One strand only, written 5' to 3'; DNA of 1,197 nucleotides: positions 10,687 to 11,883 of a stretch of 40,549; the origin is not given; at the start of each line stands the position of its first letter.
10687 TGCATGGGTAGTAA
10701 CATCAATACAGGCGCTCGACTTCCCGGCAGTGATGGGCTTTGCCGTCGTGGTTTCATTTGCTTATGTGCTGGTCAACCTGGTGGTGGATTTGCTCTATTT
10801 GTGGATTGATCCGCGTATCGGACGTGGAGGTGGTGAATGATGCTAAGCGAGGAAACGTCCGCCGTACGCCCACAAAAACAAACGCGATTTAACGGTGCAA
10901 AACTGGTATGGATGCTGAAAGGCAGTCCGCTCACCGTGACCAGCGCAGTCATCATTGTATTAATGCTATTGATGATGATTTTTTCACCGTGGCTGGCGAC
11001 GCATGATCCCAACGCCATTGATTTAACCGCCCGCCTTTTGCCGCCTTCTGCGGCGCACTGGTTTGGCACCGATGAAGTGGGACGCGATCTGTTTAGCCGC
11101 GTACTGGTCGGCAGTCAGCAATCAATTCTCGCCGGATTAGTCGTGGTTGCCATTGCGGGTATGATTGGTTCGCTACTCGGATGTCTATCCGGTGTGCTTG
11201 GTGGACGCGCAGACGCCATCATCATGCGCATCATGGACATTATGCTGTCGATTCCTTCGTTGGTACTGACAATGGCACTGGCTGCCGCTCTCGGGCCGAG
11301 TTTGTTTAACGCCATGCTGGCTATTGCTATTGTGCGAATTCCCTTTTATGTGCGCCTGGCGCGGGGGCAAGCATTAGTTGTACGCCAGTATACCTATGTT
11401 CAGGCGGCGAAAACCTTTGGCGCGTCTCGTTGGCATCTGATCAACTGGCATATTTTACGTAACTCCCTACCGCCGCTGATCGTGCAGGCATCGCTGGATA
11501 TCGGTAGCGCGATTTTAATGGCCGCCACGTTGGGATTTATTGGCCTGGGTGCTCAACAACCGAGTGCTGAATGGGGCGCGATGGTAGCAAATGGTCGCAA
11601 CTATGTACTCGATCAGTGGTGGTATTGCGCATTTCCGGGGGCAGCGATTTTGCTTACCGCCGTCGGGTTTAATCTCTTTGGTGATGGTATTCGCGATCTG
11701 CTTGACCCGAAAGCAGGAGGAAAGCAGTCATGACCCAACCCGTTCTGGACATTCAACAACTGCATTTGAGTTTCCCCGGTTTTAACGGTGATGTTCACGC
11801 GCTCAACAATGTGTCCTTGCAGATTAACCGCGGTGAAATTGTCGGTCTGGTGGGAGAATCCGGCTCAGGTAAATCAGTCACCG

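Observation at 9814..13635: Chain of start/stop overlaps through ddpABCDF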

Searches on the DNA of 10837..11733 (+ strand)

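Call 49: search_dna_similar(query=L002:7833-7912:+, collection=ecoli_genomes, mode=near, max_rows=8)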
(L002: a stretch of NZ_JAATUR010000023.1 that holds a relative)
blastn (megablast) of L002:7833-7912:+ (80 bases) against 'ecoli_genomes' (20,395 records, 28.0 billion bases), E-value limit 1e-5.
Records with a match: 3890; places in all: 3891; records where one place covers at least 80% of the query: 3889.
Genomes with a match: 3890 of 5426; with a place that covers at least 80% of the query: 3889. Places per genome that has any: lowest 1, median 1, highest 2. On chromosomes: 3888 places; on plasmids: 3.
Best place of each record, by identity: 95-99% 546; 90-95% 3330; 80-90% 14.
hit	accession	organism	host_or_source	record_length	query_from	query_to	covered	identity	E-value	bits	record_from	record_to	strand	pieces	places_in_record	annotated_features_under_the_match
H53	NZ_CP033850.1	Escherichia coli strain FDAARGOS_497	Homo sapiens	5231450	1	75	94%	96.0%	1e-25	122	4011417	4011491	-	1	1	ddpD: ABC transporter ATP-binding protein | ddpF: oligopeptide/dipeptide ABC transporter ATP-binding protein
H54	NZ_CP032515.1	Escherichia coli strain 118UI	Homo sapiens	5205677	1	75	94%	96.0%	1e-25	122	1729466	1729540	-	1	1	ddpD: ABC transporter ATP-binding protein | ddpF: oligopeptide/dipeptide ABC transporter ATP-binding protein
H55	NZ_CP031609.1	Escherichia coli strain N3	Homo sapiens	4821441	1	75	94%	96.0%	1e-25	122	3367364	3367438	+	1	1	ddpD: ABC transporter ATP-binding protein | ddpF: oligopeptide/dipeptide ABC transporter ATP-binding protein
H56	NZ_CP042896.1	Escherichia coli strain CFSAN061771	missing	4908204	1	75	94%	96.0%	1e-25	122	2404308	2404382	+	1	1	ddpD: ABC transporter ATP-binding protein | ddpF: oligopeptide/dipeptide ABC transporter ATP-binding protein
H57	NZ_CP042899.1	Escherichia coli strain CFSAN061763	missing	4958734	1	75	94%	96.0%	1e-25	122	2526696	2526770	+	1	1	ddpD: ABC transporter ATP-binding protein | ddpF: oligopeptide/dipeptide ABC transporter ATP-binding protein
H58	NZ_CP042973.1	Escherichia coli strain CFSAN061768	missing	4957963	1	75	94%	96.0%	1e-25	122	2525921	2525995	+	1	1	ddpD: ABC transporter ATP-binding protein | ddpF: oligopeptide/dipeptide ABC transporter ATP-binding protein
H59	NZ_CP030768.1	Escherichia coli strain 2017C-4173W12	missing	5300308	1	75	94%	96.0%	1e-25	122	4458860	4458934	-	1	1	ddpD: ABC transporter ATP-binding protein | ddpF: oligopeptide/dipeptide ABC transporter ATP-binding protein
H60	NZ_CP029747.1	Escherichia coli strain 2016C-3878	Homo sapiens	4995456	1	75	94%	96.0%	1e-25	122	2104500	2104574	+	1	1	ddpD: ABC transporter ATP-binding protein | ddpF: oligopeptide/dipeptide ABC transporter ATP-binding protein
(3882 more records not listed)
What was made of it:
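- Tried and rejected: Counting ATG versus GTG at ddpF across all E. coli genomes: attempted with an 80-mer of the ATG allele (call 49).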
